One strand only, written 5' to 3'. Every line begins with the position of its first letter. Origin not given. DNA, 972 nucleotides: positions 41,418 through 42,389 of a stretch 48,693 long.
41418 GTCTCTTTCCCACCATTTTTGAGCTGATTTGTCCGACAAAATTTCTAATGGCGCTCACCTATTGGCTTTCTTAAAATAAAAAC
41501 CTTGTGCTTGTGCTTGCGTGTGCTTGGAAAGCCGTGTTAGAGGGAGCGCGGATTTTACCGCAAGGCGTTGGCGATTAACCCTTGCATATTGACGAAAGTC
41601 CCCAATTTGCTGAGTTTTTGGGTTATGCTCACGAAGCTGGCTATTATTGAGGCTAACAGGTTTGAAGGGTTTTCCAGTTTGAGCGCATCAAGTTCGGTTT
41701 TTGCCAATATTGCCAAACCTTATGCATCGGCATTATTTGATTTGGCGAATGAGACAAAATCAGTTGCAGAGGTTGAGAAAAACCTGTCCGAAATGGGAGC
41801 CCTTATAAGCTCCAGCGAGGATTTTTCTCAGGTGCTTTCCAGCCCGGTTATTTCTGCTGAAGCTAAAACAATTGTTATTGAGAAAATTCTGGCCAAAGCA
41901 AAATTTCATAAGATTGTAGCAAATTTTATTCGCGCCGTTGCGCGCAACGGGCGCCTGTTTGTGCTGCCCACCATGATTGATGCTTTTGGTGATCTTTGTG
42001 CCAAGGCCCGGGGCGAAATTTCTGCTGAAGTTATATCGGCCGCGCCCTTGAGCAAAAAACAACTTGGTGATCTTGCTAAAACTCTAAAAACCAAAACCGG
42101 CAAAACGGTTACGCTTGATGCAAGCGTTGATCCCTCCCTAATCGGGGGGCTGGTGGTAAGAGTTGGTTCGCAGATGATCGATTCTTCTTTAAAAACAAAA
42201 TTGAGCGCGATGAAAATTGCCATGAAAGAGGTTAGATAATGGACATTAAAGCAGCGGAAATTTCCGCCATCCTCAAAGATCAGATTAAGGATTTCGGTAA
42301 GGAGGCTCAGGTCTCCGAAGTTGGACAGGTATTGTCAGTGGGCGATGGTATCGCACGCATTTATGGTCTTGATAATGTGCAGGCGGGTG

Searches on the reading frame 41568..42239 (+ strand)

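Call 62: search_protein_families(library=pfam, proteins=[window:41568-42239:+], max_evalue=0.00001)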
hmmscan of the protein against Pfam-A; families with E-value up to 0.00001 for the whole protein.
window:41568-42239:+ (223 aa): 1 family
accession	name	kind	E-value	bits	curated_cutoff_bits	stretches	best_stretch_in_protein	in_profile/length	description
PF00213.23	OSCP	-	8.4e-55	185.9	22.3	1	48-218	1-171/172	ATP synthase delta (OSCP) subunit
